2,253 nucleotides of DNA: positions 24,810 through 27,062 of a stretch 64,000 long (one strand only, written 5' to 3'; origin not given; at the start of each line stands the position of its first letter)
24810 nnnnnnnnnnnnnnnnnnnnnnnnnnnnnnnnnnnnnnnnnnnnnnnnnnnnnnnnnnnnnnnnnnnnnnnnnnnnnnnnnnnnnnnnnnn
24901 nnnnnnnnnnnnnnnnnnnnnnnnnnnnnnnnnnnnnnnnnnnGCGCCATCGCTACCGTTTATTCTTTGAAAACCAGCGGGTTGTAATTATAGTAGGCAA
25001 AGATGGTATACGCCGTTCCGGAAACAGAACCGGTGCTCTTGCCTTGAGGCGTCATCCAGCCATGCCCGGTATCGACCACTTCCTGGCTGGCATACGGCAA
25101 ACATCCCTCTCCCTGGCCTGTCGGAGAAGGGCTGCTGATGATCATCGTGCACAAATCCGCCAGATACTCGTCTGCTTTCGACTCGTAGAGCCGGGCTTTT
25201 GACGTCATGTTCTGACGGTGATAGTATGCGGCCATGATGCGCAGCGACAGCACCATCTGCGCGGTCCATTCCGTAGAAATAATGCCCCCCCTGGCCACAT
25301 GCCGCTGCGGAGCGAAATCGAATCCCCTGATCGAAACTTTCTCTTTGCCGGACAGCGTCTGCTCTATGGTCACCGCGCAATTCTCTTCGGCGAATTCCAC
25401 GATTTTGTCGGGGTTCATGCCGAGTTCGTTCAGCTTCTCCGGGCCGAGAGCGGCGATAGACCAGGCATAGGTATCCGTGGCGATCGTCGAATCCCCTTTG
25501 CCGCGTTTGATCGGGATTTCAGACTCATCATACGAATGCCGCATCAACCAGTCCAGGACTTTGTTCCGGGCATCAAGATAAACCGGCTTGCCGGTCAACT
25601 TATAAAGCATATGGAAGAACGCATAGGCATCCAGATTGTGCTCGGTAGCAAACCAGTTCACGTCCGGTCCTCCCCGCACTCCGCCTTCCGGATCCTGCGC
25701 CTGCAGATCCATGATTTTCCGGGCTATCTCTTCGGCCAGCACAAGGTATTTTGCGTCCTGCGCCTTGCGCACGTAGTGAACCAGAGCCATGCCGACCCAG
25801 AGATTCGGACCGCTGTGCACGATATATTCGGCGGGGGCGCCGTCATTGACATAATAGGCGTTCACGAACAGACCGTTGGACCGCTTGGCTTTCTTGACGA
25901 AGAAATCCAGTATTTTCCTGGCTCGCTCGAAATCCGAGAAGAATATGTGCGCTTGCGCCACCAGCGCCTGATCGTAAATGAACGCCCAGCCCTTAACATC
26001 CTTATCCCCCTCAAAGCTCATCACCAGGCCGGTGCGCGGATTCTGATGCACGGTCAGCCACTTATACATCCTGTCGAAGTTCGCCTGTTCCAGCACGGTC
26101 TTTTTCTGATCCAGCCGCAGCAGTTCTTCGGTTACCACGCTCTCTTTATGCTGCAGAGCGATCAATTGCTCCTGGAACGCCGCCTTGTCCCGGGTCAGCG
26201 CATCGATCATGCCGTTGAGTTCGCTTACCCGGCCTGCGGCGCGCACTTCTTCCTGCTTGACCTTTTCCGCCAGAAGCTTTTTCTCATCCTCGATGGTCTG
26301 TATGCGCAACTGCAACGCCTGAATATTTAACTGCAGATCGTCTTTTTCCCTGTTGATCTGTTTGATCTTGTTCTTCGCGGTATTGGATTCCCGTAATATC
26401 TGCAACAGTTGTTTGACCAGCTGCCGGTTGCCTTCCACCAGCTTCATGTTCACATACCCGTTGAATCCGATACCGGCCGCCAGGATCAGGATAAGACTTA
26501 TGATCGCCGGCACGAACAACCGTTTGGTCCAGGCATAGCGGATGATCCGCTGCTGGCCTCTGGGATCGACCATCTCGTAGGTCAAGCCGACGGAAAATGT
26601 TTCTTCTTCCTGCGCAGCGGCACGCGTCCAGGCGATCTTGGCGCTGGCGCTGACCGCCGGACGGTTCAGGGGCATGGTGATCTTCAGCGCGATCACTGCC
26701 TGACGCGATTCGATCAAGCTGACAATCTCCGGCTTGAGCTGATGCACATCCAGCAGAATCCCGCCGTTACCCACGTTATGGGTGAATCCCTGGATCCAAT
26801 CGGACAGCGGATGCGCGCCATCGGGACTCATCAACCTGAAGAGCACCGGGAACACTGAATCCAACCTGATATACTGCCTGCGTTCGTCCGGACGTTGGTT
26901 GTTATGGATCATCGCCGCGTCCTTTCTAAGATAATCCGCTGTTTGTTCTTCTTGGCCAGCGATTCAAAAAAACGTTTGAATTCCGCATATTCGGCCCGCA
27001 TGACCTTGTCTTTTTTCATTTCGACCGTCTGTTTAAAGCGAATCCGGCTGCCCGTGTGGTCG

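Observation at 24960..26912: PilZ (c-di-GMP receptor) fused through a TM helix and coiled coil to an (alpha/alpha)6 glycosidase-like domain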

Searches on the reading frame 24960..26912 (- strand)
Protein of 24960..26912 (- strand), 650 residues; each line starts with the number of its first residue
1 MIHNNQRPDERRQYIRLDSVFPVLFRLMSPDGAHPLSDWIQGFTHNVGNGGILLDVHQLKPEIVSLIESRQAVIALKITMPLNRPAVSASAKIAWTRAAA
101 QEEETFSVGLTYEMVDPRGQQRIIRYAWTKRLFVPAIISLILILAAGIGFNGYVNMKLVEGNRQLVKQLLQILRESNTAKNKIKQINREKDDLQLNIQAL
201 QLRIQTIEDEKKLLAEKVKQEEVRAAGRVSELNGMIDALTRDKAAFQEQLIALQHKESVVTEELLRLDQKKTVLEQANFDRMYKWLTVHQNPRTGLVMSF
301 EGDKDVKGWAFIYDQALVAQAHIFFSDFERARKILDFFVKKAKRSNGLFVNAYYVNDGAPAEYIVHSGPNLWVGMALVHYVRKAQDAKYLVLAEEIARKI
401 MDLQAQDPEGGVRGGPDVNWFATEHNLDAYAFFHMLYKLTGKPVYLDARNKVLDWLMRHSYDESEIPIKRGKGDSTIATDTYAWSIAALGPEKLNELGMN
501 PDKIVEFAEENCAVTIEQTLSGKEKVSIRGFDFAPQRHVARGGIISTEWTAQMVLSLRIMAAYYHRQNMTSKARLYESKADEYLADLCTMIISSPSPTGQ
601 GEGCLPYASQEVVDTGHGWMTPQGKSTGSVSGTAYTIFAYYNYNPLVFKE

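Call 3: search_protein_families(library=pfam, proteins=[window:24960-26912:-], max_evalue=1)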
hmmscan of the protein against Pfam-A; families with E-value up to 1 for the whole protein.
window:24960-26912:- (650 aa): 5 families
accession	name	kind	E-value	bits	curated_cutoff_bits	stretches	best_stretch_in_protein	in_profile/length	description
PF07238.19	PilZ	-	0.008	16.9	22.5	1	10-126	1-99/102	PilZ domain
PF23906.1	DUF7248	-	0.046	14.1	27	1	127-159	7-39/58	Family of unknown function (DUF7248)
PF06202.20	GDE_C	-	0.054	12.9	21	1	327-398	45-108/367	Amylo-alpha-1,6-glucosidase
PF03663.20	Glyco_hydro_76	-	0.1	12.5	25.9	1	373-469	92-200/366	Glycosyl hydrolase family 76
PF17580.7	GBR_NSP5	-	0.49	10.6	25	1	181-214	111-143/176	Group B Rotavirus Non-structural protein 5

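Call 4: search_protein_families(library=ncbifam, proteins=[window:24960-26912:-], max_evalue=1)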
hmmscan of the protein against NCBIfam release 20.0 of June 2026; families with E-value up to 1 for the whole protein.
window:24960-26912:- (650 aa): 8 families
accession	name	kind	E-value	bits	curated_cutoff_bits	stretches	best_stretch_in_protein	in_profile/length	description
TIGR02266.1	gmx_TIGR02266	paralog_domain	0.0025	18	68.7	1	39-124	16-92/96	TIGR02266 family protein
TIGR02168.1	SMC_prok_B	equivalog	0.0032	15.3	567.35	1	165-277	230-338/1181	chromosome segregation protein SMC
TIGR02169.1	SMC_prok_A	equivalog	0.12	9.9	729.4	1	165-276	229-344/1165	chromosome segregation protein SMC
NF045487.1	ASRP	equivalog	0.14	10.7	300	1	174-275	355-456/593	archaea-specific SMC-related protein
NF043076.1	PHA_gran_PhaM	subfamily_domain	0.22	11.1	38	0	193-208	26-41/52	PhaM family polyhydroxyalkanoate granule multifunctional regulatory protein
TIGR00998.1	8a0101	subfamily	0.23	10.4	390.8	1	175-277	81-172/334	EmrA/EmrK family multidrug efflux transporter periplasmic adaptor subunit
TIGR02231.1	TIGR02231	subfamily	0.23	10.1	112.6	1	179-277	76-173/524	mucoidy inhibitor MuiA family protein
TIGR04211.1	SH3_and_anchor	equivalog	0.92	9.1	65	0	171-267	56-158/198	TIGR04211 family SH3 domain-containing protein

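Call 5: find_homologous_proteins(query=window:24960-26912:-)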
Query window:24960-26912:- (650 aa): 1153 proteins with E <= 0.001 among 8000 candidates; the best 120 are listed.
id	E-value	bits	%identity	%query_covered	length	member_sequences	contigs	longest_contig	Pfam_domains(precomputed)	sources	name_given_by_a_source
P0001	0.0e+0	1263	97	88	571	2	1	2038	-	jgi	jgi:hypothetical protein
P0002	4.4e-294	995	65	99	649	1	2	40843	PF07238.20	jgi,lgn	jgi:hypothetical protein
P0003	7.4e-294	994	65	99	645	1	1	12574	PF07238.20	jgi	-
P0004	1.2e-290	984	64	99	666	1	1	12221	-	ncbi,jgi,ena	ncbi:MAG: hypothetical protein WCY10_00555 [Candidatus Omnitrophota bacterium]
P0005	6.8e-290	981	64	99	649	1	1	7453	PF07238.20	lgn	-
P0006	8.0e-287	971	63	99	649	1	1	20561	-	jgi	jgi:hypothetical protein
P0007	1.8e-286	970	64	99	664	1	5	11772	-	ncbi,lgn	-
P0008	2.4e-286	969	62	100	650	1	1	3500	PF07238.20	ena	-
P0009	1.4e-285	967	63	99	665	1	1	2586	PF07238.20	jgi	jgi:hypothetical protein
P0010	2.2e-285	966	64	99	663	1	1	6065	PF07238.20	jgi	jgi:hypothetical protein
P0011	1.8e-284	963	63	100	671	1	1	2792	-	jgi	jgi:hypothetical protein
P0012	2.6e-284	963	64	99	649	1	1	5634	PF07238.20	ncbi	-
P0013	3.8e-284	962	63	99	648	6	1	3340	PF07238.20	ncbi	-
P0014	2.4e-283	959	64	100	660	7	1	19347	-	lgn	-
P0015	5.6e-283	958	62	99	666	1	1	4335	-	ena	-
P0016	6.2e-283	958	62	99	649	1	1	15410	PF07238.20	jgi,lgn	jgi:hypothetical protein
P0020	1.6e-281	953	63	99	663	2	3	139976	PF07238.20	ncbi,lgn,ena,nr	ncbi:MAG: PilZ domain-containing protein [Candidatus Omnitrophica bacterium]|nr:PilZ domain-containi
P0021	6.4e-281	951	62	99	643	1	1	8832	PF07238.20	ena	-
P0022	6.3e-280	948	64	99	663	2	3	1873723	PF07238.20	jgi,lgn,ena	-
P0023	7.2e-280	948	62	99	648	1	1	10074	PF07238.20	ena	-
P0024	1.3e-279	947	62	98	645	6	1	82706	PF07238.20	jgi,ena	-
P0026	2.9e-279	946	63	99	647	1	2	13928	PF07238.20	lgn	-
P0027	3.3e-279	946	61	99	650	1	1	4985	PF07238.20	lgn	-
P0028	9.3e-279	944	61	100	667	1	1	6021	PF07238.20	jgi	jgi:hypothetical protein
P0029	1.7e-278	943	62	99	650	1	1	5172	PF07238.20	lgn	-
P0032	2.1e-277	940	62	98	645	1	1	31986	PF07238.20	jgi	jgi:outer membrane murein-binding lipoprotein Lpp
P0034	2.1e-276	936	61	100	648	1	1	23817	PF07238.20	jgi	jgi:hypothetical protein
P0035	5.2e-276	935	61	98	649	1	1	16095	PF07238.20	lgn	-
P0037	7.3e-276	935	62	98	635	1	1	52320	PF07238.20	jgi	-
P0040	6.6e-275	931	61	99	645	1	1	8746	PF07238.20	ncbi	-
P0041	7.3e-275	931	60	99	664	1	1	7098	PF07238.20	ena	-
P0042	1.2e-274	931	60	100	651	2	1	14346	PF07238.20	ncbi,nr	ncbi:MAG: PilZ domain-containing protein [Candidatus Omnitrophica bacterium]|nr:PilZ domain-containi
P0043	1.3e-274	931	61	99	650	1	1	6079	PF07238.20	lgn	-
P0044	1.3e-274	931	60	99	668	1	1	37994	PF07238.20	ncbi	ncbi:MAG: PilZ domain-containing protein [Candidatus Omnitrophota bacterium]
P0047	2.8e-274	929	61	99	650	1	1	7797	PF07238.20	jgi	jgi:hypothetical protein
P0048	3.5e-274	929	60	99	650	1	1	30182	PF07238.20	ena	-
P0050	1.4e-273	927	61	100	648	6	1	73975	PF07238.20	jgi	jgi:hypothetical protein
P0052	2.1e-273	927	61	98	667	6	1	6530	PF07238.20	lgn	-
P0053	2.7e-273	926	62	99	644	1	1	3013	PF07238.20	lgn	-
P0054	2.9e-273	926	61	99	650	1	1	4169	PF07238.20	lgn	-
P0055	5.6e-273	925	62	98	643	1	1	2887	PF07238.20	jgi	jgi:low affinity Fe/Cu permease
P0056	7.2e-273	925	60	100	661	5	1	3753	PF07238.20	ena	-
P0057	8.5e-273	925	60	99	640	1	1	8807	PF07238.20,PF03663.21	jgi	jgi:hypothetical protein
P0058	1.0e-272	924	61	99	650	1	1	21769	PF07238.20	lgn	-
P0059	1.0e-272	924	60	100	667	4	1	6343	PF07238.20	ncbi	-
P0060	1.1e-272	924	61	99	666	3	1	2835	PF07238.20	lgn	-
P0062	2.2e-272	923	60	98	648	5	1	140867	PF07238.20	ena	-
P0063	4.4e-272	922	61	99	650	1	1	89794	PF07238.20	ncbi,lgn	-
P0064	6.3e-272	922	61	100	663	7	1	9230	PF07238.20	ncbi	-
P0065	9.3e-272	921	61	99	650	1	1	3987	PF07238.20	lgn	-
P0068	1.8e-271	920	61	99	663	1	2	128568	PF07238.20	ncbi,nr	ncbi:MAG: PilZ domain-containing protein [Candidatus Omnitrophica bacterium]|nr:PilZ domain-containi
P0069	2.3e-271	920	61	99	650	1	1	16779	PF07238.20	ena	-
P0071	4.8e-271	919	60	99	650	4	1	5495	PF07238.20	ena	-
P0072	7.3e-271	918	59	99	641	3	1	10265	PF07238.20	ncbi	-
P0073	7.9e-271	918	61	99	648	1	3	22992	PF07238.20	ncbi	-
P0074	9.1e-271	918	60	98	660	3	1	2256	PF07238.20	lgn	-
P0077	1.5e-270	917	61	100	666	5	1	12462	PF07238.20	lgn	-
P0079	2.0e-270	917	60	100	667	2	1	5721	PF07238.20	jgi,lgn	-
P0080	2.2e-270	917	61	98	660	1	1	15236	PF07238.20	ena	-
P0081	2.7e-270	916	61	98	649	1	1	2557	PF07238.20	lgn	-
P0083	5.1e-270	915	61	98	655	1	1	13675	PF07238.20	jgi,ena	-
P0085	1.0e-269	914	59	100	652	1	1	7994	PF07238.20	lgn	-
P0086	1.0e-269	914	60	99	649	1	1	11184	PF07238.20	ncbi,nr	ncbi:MAG: PilZ domain-containing protein [Candidatus Omnitrophica bacterium]|nr:PilZ domain-containi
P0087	1.1e-269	914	61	99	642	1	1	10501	PF07238.20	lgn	-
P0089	1.3e-269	914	60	100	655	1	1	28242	PF07238.20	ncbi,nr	ncbi:MAG: PilZ domain-containing protein [Candidatus Omnitrophota bacterium]|nr:PilZ domain-containi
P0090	2.2e-269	913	60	99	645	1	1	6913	PF07238.20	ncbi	-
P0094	2.8e-269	913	61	99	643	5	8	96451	-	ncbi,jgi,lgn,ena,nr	ncbi:MAG: hypothetical protein A2984_02745 [Omnitrophica WOR_2 bacterium RIFCSPLOWO2_01_FULL_41_12]|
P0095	3.3e-269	913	60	100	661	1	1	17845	PF07238.20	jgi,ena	-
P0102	1.6e-268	910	61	98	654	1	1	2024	PF07238.20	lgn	-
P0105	2.8e-268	910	60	99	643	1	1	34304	PF07238.20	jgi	jgi:outer membrane murein-binding lipoprotein Lpp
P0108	1.5e-267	907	59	99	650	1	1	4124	PF07238.20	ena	-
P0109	1.7e-267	907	60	99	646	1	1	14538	PF07238.20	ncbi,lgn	ncbi:MAG: PilZ domain-containing protein [Deltaproteobacteria bacterium]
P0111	2.4e-267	907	60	99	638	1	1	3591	PF07238.20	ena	-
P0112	2.5e-267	906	59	99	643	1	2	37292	PF07238.20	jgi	jgi:outer membrane murein-binding lipoprotein Lpp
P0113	2.7e-267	906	59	98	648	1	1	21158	PF07238.20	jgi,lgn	jgi:hypothetical protein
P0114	3.4e-267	906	61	99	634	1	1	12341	PF07238.20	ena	-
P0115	5.9e-267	905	60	99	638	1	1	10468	PF07238.20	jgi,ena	-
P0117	1.5e-266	904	59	98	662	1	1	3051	PF07238.20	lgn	-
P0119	4.1e-266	902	60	99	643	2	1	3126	PF07238.20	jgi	-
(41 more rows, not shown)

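Call 6: search_solved_structures(query=window:24960-26912:-, max_evalue=10, show_alignments=2)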
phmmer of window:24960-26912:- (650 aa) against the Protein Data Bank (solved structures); distinct sequences matched with E-value up to 10: 11.
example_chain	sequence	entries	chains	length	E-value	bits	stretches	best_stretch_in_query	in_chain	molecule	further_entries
4bok_A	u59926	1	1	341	0.19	13.3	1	422-523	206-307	ALPHA-1,6-MANNANASE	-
4boj_A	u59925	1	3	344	0.2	13.2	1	422-523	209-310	ALPHA-1,6-MANNANASE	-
4d4a_A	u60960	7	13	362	0.24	13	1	422-522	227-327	ALPHA-1,6-MANNANASE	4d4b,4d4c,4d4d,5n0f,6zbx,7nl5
5agd_A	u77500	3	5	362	0.27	12.8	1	422-521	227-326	ALPHA-1,6-MANNANASE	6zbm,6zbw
9v1i_la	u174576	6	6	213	0.35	12.4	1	188-293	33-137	60S ribosomal protein L26, putative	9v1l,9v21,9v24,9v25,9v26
9rux_A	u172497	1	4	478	0.4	12.2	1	164-226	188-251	Disrupted in schizophrenia 1 homolog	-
4c1s_A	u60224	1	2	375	0.54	11.8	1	369-458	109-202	GLYCOSIDE HYDROLASE FAMILY 76 MANNOSIDASE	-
7kft_B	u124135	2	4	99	0.62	11.6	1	154-194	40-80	Cas2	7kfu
5m77_A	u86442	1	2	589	0.84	11.1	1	422-523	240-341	Alpha-1,6-mannanase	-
9e5c_6k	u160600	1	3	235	1.6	10.3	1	168-223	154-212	Dynein arm light chain, axonemal, putative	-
6uui_X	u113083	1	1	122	7.1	8.1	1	180-243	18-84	Keratin, type I cytoskeletal 10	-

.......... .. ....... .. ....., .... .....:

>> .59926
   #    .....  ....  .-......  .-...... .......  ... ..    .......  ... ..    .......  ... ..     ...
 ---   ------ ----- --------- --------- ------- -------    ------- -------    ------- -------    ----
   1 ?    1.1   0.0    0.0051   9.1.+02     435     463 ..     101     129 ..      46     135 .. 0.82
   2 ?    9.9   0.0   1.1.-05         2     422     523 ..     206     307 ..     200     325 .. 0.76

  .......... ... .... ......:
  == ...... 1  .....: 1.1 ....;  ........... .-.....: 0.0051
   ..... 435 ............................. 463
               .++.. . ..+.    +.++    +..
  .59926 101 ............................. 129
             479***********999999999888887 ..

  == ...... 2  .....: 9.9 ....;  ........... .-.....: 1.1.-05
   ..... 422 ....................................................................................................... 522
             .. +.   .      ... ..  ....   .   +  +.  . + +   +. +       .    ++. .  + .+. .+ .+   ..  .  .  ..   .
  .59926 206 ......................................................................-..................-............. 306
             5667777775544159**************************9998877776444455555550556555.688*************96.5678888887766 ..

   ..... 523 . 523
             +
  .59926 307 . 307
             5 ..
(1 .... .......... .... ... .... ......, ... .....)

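Call 15: find_encoding_contigs(protein=P0022, flank=10000, max_places=2)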
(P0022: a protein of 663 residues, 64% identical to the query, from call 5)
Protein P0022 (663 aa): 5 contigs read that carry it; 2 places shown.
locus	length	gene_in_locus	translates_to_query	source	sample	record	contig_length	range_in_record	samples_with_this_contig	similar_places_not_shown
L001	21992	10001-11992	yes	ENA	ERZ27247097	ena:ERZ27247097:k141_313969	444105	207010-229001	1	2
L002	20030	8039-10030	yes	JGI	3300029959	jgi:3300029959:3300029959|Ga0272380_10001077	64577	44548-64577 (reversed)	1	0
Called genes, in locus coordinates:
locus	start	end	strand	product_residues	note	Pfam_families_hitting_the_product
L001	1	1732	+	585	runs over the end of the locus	PF01496:V_ATPase_I (faint)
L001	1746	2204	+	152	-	PF00137:ATP-synt_C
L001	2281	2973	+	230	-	-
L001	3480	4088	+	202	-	PF04509:CheC (faint)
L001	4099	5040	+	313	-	PF00072:Response_reg, PF00990:GGDEF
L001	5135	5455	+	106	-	PF01588:tRNA_bind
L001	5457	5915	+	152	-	PF03692:CxxCxxCC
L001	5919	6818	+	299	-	PF09924:LPG_synthase_C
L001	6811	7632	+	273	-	PF00929:RNase_T, PF13482:RNase_H_2 (faint), PF13280:WYL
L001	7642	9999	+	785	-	PF13424:TPR_12 (faint), PF00515:TPR_1 (faint), PF07719:TPR_2 (faint), PF12895:ANAPC3 (faint), PF13371:TPR_9 (faint), PF14559:TPR_19 (weak), PF12969:DUF3857, PF01841:Transglut_core, +1 more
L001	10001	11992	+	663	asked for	PF07238:PilZ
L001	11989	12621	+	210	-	PF00730:HhH-GPD, PF00633:HHH (weak)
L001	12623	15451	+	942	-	PF01433:Peptidase_M1, PF01103:Omp85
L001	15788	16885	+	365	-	PF04389:Peptidase_M28 (weak), PF01546:Peptidase_M20, PF07687:M20_dimer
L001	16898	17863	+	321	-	PF09754:PAC2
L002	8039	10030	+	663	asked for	PF07238:PilZ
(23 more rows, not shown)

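Call 17: find_encoding_contigs(protein=P0094, flank=10000, max_places=1)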
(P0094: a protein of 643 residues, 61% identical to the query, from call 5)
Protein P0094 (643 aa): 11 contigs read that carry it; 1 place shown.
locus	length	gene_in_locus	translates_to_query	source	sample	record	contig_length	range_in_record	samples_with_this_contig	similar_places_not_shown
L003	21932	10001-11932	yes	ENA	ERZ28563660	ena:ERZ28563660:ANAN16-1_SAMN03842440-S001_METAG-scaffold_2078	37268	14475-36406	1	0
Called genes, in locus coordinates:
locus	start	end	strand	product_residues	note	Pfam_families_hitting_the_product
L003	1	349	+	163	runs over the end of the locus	PF01813:ATP-synt_D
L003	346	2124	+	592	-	PF01496:V_ATPase_I (weak)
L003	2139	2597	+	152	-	PF00137:ATP-synt_C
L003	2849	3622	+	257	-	PF00005:ABC_tran, PF13304:AAA_21 (faint)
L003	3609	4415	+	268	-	PF01061:ABC2_membrane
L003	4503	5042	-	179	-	-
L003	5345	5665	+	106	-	PF01588:tRNA_bind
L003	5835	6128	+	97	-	-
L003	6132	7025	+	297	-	PF09924:LPG_synthase_C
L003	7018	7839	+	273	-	PF00929:RNase_T, PF13482:RNase_H_2 (faint), PF13280:WYL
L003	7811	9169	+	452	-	PF04715:, PF00425:Chorismate_bind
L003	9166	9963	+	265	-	PF01063:Aminotran_4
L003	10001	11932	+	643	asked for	-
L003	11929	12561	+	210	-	PF00730:HhH-GPD, PF00633:HHH (weak)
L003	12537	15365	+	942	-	PF01433:Peptidase_M1, PF01103:Omp85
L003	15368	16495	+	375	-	PF04389:Peptidase_M28, PF01546:Peptidase_M20, PF07687:M20_dimer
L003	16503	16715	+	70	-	-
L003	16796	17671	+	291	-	PF09754:PAC2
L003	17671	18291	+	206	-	PF00702:Hydrolase, PF13419:HAD_2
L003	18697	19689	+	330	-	PF02655:ATP-grasp_3 (weak), PF07478:Dala_Dala_lig_C, PF13535:ATP-grasp_4 (weak)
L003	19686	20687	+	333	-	PF01071:GARS_A, PF02655:ATP-grasp_3, PF07478:Dala_Dala_lig_C, PF13535:ATP-grasp_4 (weak)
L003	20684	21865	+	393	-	PF04055:Radical_SAM, PF12544:LAM_C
